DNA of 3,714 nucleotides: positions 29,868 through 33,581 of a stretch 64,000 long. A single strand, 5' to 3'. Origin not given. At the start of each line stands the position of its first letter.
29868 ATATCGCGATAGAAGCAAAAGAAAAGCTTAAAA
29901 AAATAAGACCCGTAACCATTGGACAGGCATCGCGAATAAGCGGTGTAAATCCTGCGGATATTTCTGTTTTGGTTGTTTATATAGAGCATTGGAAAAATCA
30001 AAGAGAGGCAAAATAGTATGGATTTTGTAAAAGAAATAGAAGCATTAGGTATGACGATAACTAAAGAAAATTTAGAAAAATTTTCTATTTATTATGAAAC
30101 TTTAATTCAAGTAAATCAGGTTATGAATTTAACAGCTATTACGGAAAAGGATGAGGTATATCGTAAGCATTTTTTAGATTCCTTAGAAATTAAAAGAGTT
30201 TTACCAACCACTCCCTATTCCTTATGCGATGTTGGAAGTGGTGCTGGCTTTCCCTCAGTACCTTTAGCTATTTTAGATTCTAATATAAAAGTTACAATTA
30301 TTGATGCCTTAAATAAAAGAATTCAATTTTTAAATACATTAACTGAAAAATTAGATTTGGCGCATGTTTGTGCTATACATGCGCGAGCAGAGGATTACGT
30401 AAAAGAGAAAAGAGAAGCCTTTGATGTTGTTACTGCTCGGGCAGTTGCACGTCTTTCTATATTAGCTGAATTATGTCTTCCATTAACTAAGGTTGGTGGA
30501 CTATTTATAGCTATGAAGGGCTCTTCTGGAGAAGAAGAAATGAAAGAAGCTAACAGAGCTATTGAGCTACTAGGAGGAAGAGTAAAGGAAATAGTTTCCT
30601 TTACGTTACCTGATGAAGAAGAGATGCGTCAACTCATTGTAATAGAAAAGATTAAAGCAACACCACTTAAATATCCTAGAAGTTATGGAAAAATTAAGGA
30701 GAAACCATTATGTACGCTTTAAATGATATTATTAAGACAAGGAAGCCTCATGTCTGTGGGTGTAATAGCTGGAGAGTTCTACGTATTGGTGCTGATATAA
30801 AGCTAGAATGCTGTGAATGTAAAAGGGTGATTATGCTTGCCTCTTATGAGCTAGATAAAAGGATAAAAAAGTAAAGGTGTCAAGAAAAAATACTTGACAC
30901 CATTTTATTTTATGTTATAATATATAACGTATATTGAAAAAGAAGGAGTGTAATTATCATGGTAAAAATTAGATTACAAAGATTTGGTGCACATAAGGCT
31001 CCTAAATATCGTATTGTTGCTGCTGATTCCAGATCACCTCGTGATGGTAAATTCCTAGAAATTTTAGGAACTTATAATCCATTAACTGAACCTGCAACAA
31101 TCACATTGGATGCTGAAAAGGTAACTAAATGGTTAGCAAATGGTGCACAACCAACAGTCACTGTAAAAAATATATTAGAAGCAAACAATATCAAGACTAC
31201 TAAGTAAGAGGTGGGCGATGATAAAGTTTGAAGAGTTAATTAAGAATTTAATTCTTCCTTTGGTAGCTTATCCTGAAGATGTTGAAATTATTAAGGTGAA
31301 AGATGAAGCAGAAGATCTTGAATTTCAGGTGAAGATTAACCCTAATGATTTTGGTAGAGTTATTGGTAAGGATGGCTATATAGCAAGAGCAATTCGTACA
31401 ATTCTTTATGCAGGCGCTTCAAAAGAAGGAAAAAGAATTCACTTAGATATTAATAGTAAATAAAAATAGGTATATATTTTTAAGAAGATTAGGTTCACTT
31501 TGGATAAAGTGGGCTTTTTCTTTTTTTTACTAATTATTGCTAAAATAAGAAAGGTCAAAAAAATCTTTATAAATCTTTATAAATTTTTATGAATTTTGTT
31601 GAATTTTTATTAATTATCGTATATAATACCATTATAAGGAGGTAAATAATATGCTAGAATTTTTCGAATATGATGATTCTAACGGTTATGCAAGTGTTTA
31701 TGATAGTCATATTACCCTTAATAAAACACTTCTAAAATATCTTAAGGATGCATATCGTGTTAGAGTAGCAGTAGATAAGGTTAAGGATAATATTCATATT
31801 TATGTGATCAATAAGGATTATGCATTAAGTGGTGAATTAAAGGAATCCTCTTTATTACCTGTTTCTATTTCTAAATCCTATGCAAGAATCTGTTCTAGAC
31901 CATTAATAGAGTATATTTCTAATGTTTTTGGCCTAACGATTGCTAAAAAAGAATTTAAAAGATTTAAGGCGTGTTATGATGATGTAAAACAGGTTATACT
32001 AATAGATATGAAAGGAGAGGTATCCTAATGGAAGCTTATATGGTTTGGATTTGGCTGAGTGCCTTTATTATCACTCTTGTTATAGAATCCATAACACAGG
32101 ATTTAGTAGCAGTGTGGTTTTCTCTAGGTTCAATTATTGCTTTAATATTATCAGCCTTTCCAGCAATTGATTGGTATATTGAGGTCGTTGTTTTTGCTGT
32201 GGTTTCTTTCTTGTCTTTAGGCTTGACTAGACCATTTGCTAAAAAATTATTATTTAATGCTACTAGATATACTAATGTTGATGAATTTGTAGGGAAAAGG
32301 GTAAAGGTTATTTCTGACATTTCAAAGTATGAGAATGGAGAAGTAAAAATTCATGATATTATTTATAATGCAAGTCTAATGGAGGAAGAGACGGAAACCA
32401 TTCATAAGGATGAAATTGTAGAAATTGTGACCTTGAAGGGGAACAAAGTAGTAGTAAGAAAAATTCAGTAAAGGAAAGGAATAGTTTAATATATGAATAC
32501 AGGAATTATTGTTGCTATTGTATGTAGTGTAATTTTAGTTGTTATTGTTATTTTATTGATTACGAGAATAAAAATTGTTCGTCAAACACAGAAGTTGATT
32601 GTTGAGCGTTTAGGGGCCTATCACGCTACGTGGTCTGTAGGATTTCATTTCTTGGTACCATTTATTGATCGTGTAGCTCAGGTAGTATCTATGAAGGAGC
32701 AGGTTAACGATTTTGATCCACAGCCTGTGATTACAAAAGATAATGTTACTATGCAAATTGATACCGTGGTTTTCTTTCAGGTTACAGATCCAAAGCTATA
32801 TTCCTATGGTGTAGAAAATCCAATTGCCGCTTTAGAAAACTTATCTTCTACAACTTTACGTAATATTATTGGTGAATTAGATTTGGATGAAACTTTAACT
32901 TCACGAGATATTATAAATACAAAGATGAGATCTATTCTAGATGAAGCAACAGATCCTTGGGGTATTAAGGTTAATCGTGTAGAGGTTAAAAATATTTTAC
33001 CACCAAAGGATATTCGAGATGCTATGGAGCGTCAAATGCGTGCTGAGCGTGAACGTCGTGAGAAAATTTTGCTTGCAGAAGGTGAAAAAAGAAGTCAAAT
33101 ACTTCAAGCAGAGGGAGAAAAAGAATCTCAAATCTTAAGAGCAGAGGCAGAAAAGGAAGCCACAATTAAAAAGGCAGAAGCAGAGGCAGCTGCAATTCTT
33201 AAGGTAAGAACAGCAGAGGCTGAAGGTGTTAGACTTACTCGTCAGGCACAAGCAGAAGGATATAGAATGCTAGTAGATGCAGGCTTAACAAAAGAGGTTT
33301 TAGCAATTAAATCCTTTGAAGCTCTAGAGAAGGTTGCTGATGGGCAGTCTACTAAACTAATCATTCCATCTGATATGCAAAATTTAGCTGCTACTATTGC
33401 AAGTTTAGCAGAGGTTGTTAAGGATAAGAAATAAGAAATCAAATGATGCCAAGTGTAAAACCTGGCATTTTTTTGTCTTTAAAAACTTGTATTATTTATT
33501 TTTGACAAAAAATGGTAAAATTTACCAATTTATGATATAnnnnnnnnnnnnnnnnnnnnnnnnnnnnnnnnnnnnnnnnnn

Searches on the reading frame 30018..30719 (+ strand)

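Call 52: search_protein_families(library=pfam, proteins=[window:30018-30719:+], max_evalue=0.001)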
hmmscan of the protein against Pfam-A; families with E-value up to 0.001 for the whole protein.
window:30018-30719:+ (234 aa): 3 families
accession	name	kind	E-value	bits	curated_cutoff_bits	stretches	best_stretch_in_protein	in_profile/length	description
PF02527.21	GidB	-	3.2e-55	186.8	27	1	19-198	2-179/184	rRNA small subunit methyltransferase G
PF13847.12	Methyltransf_31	-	4.5e-08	33.3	27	1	68-165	6-109/145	Methyltransferase domain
PF13649.12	Methyltransf_25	-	0.0003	21.9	27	1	70-141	2-71/97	Methyltransferase domain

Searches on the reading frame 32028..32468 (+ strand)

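Call 52: search_protein_families(library=pfam, proteins=[window:32028-32468:+], max_evalue=0.001)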
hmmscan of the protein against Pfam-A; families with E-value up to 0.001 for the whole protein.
window:32028-32468:+ (147 aa): 1 family
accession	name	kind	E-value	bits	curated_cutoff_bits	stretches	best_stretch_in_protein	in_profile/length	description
PF01957.25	NfeD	-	1.7e-09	38.2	29.1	1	84-145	1-57/57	NfeD-like C-terminal, partner-binding domain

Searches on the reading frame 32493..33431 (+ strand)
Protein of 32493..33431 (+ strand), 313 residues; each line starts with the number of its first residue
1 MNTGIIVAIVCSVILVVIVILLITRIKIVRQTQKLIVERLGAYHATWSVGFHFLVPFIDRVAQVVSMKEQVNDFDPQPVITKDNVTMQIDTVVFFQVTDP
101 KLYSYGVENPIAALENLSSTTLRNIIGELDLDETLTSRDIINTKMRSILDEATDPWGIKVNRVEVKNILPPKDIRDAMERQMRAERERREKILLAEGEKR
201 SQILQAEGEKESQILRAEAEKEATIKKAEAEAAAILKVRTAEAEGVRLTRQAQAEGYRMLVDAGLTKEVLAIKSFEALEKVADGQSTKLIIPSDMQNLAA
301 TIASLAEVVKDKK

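Call 53: search_protein_families(library=pfam, proteins=[window:32493-33431:+], max_evalue=0.001)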
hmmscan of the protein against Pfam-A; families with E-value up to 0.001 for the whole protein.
window:32493-33431:+ (313 aa): 1 family
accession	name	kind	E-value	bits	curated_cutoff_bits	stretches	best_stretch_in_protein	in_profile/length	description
PF01145.31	Band_7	-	3.8e-41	141.5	23.6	1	27-199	1-176/176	SPFH domain / Band 7 family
